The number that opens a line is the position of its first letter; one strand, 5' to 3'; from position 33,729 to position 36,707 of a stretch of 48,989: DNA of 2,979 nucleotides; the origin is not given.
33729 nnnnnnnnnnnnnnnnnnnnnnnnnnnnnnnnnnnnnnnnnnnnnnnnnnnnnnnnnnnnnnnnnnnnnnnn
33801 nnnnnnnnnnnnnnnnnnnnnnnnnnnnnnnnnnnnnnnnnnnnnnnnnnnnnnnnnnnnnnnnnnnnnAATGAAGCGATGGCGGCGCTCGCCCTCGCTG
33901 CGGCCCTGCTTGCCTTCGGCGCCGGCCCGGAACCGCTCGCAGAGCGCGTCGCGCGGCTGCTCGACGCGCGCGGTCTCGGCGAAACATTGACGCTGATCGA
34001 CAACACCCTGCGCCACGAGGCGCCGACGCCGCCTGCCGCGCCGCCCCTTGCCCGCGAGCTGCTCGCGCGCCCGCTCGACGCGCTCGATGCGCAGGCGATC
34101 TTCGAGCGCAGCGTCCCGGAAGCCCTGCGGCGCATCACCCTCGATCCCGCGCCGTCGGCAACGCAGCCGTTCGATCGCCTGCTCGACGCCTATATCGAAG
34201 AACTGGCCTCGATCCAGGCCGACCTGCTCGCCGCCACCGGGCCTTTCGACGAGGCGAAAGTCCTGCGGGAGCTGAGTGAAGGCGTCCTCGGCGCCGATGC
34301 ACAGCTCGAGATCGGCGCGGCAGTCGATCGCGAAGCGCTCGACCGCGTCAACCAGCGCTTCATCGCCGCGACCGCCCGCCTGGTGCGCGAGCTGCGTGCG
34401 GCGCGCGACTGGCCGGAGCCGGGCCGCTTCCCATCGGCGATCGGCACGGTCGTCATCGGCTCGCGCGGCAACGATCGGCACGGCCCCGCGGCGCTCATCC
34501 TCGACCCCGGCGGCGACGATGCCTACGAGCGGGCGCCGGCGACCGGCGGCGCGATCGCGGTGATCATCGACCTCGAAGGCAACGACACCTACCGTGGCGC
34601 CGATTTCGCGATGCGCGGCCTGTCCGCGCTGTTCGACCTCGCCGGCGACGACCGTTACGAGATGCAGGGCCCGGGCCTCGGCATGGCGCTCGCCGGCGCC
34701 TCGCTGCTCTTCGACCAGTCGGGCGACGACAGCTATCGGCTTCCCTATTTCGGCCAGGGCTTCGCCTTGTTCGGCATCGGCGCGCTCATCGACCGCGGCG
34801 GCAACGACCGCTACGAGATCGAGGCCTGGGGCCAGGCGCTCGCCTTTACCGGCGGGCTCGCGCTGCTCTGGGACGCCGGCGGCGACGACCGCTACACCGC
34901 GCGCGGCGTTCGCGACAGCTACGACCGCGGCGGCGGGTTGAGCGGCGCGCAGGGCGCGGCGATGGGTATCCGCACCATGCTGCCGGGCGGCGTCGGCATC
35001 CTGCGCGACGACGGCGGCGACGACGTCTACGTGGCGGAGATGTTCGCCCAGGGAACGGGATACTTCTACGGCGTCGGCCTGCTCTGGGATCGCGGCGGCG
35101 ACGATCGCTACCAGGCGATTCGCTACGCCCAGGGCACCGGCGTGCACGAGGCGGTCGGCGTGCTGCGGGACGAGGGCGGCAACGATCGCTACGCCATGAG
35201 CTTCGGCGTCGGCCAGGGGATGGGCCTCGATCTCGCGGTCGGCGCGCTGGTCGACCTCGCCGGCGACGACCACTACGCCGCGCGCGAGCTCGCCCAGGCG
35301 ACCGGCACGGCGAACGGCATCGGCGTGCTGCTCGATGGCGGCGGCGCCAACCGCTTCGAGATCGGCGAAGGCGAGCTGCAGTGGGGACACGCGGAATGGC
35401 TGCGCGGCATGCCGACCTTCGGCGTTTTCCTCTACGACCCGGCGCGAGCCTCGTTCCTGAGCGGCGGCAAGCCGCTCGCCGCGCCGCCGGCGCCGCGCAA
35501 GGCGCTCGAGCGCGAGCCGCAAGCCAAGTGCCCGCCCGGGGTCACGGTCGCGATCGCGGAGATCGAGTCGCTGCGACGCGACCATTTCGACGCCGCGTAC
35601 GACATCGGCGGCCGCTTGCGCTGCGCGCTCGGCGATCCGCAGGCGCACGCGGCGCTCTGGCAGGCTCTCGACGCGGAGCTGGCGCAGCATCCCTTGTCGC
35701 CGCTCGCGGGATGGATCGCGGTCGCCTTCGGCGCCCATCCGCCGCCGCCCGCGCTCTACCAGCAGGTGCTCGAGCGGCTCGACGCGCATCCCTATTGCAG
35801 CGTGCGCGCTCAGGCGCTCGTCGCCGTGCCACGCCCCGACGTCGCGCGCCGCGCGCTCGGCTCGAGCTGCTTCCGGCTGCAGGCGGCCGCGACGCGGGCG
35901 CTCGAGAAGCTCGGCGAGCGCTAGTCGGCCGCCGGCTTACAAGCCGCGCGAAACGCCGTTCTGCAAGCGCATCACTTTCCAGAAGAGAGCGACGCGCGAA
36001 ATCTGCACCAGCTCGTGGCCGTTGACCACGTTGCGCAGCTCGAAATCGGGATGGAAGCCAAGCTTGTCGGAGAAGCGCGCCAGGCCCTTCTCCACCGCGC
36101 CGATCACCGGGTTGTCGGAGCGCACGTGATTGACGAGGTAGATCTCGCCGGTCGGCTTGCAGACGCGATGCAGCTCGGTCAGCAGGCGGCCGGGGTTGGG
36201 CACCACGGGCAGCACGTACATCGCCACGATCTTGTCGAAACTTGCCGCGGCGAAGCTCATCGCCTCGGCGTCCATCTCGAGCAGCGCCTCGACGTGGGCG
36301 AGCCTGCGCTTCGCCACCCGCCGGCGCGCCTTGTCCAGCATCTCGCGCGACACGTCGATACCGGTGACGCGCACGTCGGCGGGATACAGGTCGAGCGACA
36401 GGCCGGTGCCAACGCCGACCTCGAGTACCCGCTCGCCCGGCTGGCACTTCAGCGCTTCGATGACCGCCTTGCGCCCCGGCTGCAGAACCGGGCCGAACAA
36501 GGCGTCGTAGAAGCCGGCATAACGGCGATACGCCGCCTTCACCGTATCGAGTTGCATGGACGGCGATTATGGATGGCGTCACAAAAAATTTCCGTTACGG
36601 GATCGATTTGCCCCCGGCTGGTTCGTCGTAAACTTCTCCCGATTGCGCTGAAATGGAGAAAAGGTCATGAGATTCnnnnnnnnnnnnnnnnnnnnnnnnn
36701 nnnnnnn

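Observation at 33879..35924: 681-aa protein with twelve evenly spaced GG(D/N)DxY repeats (putative calcium-type beta-solenoid) and HEAT-like tail, divergent from a Crp-like regulator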

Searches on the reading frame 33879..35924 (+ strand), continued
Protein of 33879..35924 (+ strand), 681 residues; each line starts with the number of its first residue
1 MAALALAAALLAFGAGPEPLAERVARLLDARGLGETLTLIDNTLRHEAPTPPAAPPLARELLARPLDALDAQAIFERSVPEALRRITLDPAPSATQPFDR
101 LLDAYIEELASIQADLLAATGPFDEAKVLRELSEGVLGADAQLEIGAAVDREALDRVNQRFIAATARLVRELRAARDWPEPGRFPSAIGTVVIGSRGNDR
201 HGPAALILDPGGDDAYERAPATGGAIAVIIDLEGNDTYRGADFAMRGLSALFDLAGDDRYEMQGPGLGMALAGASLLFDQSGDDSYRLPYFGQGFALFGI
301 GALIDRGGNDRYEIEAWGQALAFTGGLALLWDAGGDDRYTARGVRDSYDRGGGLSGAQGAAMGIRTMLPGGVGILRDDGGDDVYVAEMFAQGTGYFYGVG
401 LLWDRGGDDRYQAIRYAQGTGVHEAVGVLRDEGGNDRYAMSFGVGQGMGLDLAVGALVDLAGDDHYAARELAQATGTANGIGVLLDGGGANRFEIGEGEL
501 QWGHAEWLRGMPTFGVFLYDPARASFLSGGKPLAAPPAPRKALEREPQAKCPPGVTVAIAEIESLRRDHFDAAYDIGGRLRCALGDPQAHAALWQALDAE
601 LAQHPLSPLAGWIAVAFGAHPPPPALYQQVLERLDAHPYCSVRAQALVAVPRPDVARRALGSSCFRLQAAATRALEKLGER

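Call 47: search_protein_representatives(alignment_id=A2)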
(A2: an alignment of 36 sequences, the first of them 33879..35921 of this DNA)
Query: 36 sequences, 644 profile positions. Proteins with E-value up to 0.001 (for the whole library): 4325; up to 1e-10: 3725; up to 1e-30: 2424. The best 150 are listed.
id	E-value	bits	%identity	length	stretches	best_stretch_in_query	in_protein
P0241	8.3e-234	794.7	-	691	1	22-638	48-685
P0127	7.4e-221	751.9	-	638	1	5-633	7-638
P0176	2.0e-218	743.9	-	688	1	13-637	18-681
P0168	2.4e-216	737.0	-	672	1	22-633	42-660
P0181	1.5e-215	734.3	-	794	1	23-634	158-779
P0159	5.3e-204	696.2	-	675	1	18-631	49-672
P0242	5.1e-194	663.2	-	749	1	22-620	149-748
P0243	1.0e-191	655.6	-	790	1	24-633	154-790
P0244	9.4e-187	639.2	-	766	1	24-637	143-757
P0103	6.0e-182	623.3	-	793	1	6-616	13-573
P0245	1.8e-179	615.1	-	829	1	32-633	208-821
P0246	1.6e-177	608.7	-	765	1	30-637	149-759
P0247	1.6e-177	608.7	-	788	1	31-633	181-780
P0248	7.2e-177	606.5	-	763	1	42-630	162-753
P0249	3.1e-176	604.4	-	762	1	26-633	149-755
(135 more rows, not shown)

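Call 49: search_protein_families(library=pfam, alignment_id=A3, max_evalue=0.001)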
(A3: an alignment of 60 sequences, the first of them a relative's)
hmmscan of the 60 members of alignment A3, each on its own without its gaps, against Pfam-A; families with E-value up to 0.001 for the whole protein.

A. member 1, P0241 (691 aa): 0 families

B. families by the number of members that match (of 60 scanned): 12 families
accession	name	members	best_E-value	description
PF13180.12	PDZ_2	29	1.4e-10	PDZ domain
PF17820.7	PDZ_6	18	1e-09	PDZ domain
PF00595.29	PDZ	16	7.5e-08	PDZ domain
PF13646.12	HEAT_2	4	5.3e-23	HEAT repeats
PF02985.28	HEAT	2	2.1e-11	HEAT repeat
PF03372.29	Exo_endo_phos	1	1e-14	Endonuclease/Exonuclease/phosphatase family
PF18736.6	pEK499_p136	1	7.2e-09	HEPN pEK499 p136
PF12717.13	Cnd1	1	6.4e-07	non-SMC mitotic condensation complex subunit 1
PF11954.13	DUF3471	1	1.5e-05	Domain of unknown function (DUF3471)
PF13513.12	HEAT_EZ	1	4.9e-05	HEAT-like repeat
PF13174.12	TPR_6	1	0.00026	Tetratricopeptide repeat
PF13525.12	YfiO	1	0.00026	Outer membrane lipoprotein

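Call 60: search_protein_families(library=padloc, proteins=[window:33879-35921:+], max_evalue=1)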
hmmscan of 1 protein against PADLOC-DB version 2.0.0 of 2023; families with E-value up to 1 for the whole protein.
window:33879-35921:+ (681 aa): 0 families

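Call 61: search_protein_families(library=phrogs, proteins=[window:33879-35921:+], max_evalue=1)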
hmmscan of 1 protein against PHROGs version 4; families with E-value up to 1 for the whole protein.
window:33879-35921:+ (681 aa): 0 families

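Call 65: find_encoding_contigs(protein=window:33879-35921:+, flank=3000, max_places=3)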
Protein window:33879-35921:+ (681 aa): no gene with exactly this product is on record in the collection.

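Call 66: find_encoding_contigs(protein=P0001, flank=6000, max_places=2)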
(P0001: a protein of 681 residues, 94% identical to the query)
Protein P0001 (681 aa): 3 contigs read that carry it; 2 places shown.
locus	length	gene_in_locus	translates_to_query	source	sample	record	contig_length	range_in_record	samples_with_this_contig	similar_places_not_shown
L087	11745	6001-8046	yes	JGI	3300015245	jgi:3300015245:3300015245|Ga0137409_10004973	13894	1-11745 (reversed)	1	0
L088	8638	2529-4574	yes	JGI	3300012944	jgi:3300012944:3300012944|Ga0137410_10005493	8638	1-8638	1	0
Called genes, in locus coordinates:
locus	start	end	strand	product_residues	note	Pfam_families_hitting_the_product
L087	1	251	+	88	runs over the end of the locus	-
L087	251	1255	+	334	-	PF00109:ketoacyl-synt, PF08545:ACP_syn_III (faint), PF02801:Ketoacyl-synt_C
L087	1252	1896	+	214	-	-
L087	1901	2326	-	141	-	-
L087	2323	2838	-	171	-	-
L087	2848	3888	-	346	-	PF12973:Cupin_7 (faint), PF02311:AraC_binding (faint), PF07883:Cupin_2, PF05899:Cupin_3 (faint), PF07883:Cupin_2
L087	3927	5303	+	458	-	PF07992:Pyr_redox_2, PF13738:Pyr_redox_3 (weak), PF00070:Pyr_redox, PF02852:Pyr_redox_dim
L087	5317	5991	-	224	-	PF00027:cNMP_binding, PF13545:HTH_Crp_2, PF01978:TrmB (weak), PF00325:Crp (weak)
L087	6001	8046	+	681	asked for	-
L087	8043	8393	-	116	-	PF02482:Ribosomal_S30AE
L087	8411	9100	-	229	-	PF00072:Response_reg, PF00486:Trans_reg_C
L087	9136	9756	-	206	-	PF01209:Ubie_methyltran, PF13489:Methyltransf_23, PF01135:PCMT (weak), PF02353:CMAS (weak), PF13847:Methyltransf_31, PF08241:Methyltransf_11, PF08242:Methyltransf_12, PF13649:Methyltransf_25, +1 more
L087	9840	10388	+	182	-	PF10604:Polyketide_cyc2, PF03364:Polyketide_cyc (weak), PF08327:AHSA1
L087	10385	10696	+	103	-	PF00085:Thioredoxin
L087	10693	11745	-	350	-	?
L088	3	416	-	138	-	?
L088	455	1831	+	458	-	PF07992:Pyr_redox_2, PF13738:Pyr_redox_3 (weak), PF00070:Pyr_redox, PF02852:Pyr_redox_dim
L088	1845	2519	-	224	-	PF00027:cNMP_binding, PF13545:HTH_Crp_2, PF01978:TrmB (weak), PF00325:Crp (weak)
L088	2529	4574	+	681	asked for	-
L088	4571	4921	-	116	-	PF02482:Ribosomal_S30AE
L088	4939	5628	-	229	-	PF00072:Response_reg, PF00486:Trans_reg_C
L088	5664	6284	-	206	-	PF01209:Ubie_methyltran, PF13489:Methyltransf_23, PF01135:PCMT (weak), PF02353:CMAS (weak), PF13847:Methyltransf_31, PF08241:Methyltransf_11, PF08242:Methyltransf_12, PF13649:Methyltransf_25, +1 more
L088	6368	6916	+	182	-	PF10604:Polyketide_cyc2, PF03364:Polyketide_cyc (weak), PF08327:AHSA1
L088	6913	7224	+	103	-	PF00085:Thioredoxin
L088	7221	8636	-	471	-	PF20695:UbiD_N, PF01977:UbiD, PF20696:UbiD_C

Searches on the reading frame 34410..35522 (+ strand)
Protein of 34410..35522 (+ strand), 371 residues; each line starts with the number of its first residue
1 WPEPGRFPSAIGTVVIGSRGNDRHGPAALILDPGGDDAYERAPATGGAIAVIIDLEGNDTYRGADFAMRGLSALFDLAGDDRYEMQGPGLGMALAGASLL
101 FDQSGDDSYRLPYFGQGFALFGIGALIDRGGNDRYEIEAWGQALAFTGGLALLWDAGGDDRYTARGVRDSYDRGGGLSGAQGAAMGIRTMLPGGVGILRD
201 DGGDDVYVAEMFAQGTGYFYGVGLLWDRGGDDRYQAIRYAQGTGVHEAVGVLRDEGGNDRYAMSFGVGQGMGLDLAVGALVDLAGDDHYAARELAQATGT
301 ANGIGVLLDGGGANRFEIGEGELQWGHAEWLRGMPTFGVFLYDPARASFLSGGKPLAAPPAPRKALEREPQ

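Call 70: predict_structure(alignment_id=A4)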
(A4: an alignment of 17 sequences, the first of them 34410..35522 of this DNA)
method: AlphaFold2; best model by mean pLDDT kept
length: 371 residues; sequences in the alignment: 17
mean_pLDDT: 88.7   pTM: 0.89
mean pLDDT of the five models: 88.7, 88.5, 86.9, 86.3, 78.8
residues with pLDDT >= 90: 225; 70-90: 122; 50-70: 17; < 50: 7
segments of 3 or more residues with pLDDT < 50: 364-369
pLDDT, mean of each block of 10 residues (from residue 1): 87 94 94 95 89 96 91 96 86 92 96 89 95 93 94 97 88 80 86 93 95 91 96 90 92 96 84 90 95 86 88 91 75 69 87 81 50 44
secondary structure, 60 per line:
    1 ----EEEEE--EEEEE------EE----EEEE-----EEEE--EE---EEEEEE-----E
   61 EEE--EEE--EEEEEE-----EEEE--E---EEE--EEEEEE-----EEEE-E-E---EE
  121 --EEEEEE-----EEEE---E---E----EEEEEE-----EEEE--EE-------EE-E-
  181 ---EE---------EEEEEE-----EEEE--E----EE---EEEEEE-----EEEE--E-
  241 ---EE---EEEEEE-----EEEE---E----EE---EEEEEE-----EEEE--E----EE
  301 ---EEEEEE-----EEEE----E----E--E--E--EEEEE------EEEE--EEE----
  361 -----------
elements in order: E5-9 E12-16 E29-32 E38-41 E49-54 E60-63 E66-68 E71-76 E82-85 E92-94 E97-102 E108-111 E123-128 E134-137 E150-155 E161-164 E195-200 E206-209 E222-227 E233-236 E249-254 E260-263 E277-282 E288-291 E304-309 E315-318 E337-341 E348-351 E354-356

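Call 72: fold_search(model_id=the predicted structure, library=pdb)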
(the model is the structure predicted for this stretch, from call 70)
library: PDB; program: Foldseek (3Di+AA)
matches with E <= 10: 53; with E <= 0.001: 0
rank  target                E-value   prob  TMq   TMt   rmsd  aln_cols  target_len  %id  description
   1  3p4g_C                3.8e-01  0.69  0.41  0.49   8.1       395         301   13  X-ray crystal structure of a hyperactive, Ca2+-dependent, beta-helical antifreeze protein from an Antarctic bacterium (released 2011-04-27)
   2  3p4g_D                6.5e-01  0.57  0.43  0.50   8.5       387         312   16  X-ray crystal structure of a hyperactive, Ca2+-dependent, beta-helical antifreeze protein from an Antarctic bacterium (released 2011-04-27)
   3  4phb                  6.5e-01  0.12  0.20  0.26  11.1       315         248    9  Structure of the polysaccharide lyase-like protein Cthe_2159 from C. thermocellum, Gadolinium derivative (released 2014-08-27)
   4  1wmr_A                7.2e-01  0.04  0.20  0.15  14.8       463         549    9  Crystal Structure of Isopullulanase from Aspergillus niger ATCC 9642 (released 2005-07-19)
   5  3p4g_A                8.7e-01  0.41  0.40  0.48   8.4       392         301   15  X-ray crystal structure of a hyperactive, Ca2+-dependent, beta-helical antifreeze protein from an Antarctic bacterium (released 2011-04-27)
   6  3p4g_B                8.7e-01  0.33  0.39  0.45   9.5       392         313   12  X-ray crystal structure of a hyperactive, Ca2+-dependent, beta-helical antifreeze protein from an Antarctic bacterium (released 2011-04-27)
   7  7kob                  1.0e+00  0.04  0.20  0.20  14.8       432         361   12  Crystal structure of antigen 43b from Escherichia coli CFT073 (released 2022-03-09)
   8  9p6c_B                1.1e+00  0.33  0.16  0.35   6.9       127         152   22  RTX domain block V of adenylate cyclase toxin with mutations D1533N, A1542N, D1560N, S1569N, D1587N, H1598N, H1608N (released 2025-12-24)
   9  7rah_E                1.2e+00  0.05  0.20  0.20  14.5       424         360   12  Adenylate cyclase toxin RTX domain fragment bound to M1H5 Fab and M2B10 Fab (released 2021-09-15)
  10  8cpk_A                2.0e+00  0.03  0.21  0.21  15.4       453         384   13  Crystal structure of EtpA secretion domain from Enterotoxigenic Escherichia coli (released 2024-01-10)
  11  5gqc_D                2.0e+00  0.03  0.23  0.16  15.1       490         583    8  Crystal structure of lacto-N-biosidase LnbX from Bifidobacterium longum subsp. longum, ligand-free form (released 2017-04-19)
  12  9qez_F                3.3e+00  0.02  0.09  0.16  13.3       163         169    8  Carbonic anhydrase mutant (released 2025-12-10)
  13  5cvw                  3.5e+00  0.06  0.11  0.23  10.8       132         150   21  CRYSTAL STRUCTURE OF RTX DOMAIN BLOCK V OF ADENYLATE CYCLASE TOXIN FROM BORDETELLA PERTUSSIS (released 2015-09-09)
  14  5uyt_A                3.5e+00  0.01  0.12  0.11  19.7       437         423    8  Crystal structure of ice binding protein from an Antarctic bacterium Flavobacteriaceae (released 2017-10-25)
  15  5awg_A                3.7e+00  0.01  0.12  0.11  17.2       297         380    7  Crystal structure of Hg-bound SufB-SufC-SufD complex from Escherichia coli (released 2015-11-11)
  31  4peu                  6.4e+00  0.02  0.21  0.28  11.8       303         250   11  Structure of the polysaccharide lyase-like protein Cthe_2159 from C. thermocellum, native form with Calcium bound (released 2014-10-01)
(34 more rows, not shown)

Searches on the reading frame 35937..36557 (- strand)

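Call 55: search_protein_families(library=ncbifam, proteins=[window:35937-36557:-], max_evalue=0.00001)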
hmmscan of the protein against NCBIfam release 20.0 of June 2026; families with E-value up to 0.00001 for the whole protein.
window:35937-36557:- (206 aa): 31 families (the best 25 are shown)
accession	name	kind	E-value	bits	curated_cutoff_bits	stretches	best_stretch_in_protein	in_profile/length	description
NF045882.1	PLipidMtase_Leg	equivalog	1.8e-50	171.6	390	1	1-197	1-203/207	phospholipid N-methyltransferase PmtA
NF043040.1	corrin_prot_MT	hypoth_equivalog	5.8e-20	71.6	180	1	27-151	29-157/216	corrinoid protein-associated methyltransferase CpaM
NF045667.1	MTase_DVU1556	equivalog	2.6e-16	59.7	155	1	32-141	14-119/213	DVU_1556 family methyltransferase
TIGR01934.1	MenG_MenH_UbiE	subfamily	4.9e-16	58.7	158.35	1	29-155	28-155/223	ubiquinone/menaquinone biosynthesis methyltransferase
NF047649.1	MTase_UXPK_star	exception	1.3e-15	57.2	460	1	38-145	75-185/283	methyltransferase/UXPK-star double selenoprotein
NF001244.0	PRK00216.1-5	equivalog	5.2e-15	55.4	216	1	29-155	37-167/236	bifunctional demethylmenaquinone methyltransferase/2-methoxy-6-polyprenyl-1,4-benzoquinol methylase UbiE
NF041537.1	ArsM_AhpD_UU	exception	1.1e-14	54.1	510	1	38-145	74-184/345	arsenite methyltransferase/AhpD domain selenoprotein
NF041536.1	ArsM_DUF2284_UU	exception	3.7e-14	51.9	575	1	38-149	74-188/459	arsenite methyltransferase/DUF2284 domain selenoprotein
NF001241.0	PRK00216.1-2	equivalog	5.2e-14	52.4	327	1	29-149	40-155/231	demethylmenaquinone methyltransferase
NF052510.1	methyltran_MpqE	exception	1e-13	51.3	335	1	30-148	36-158/234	methyl-plastoquinone biosynthesis methyltransferase MpqE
NF008823.0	PRK11873.1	subfamily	5.5e-13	49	263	1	37-145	74-185/272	arsenite methyltransferase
NF001243.0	PRK00216.1-4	equivalog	1.6e-12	47.2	235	1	29-143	36-153/237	demethylmenaquinone methyltransferase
TIGR02752.1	MenG_heptapren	equivalog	4.7e-12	45.9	419.85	1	29-144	34-152/231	demethylmenaquinone methyltransferase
TIGR01983.1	UbiG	equivalog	1.4e-11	44.1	102.95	1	39-142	48-152/228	bifunctional 2-polyprenyl-6-hydroxyphenol methylase/3-demethylubiquinol 3-O-methyltransferase UbiG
NF001242.0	PRK00216.1-3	equivalog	2.4e-11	43.5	351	1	30-152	58-186/258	bifunctional demethylmenaquinone methyltransferase/2-methoxy-6-polyprenyl-1,4-benzoquinol methylase UbiE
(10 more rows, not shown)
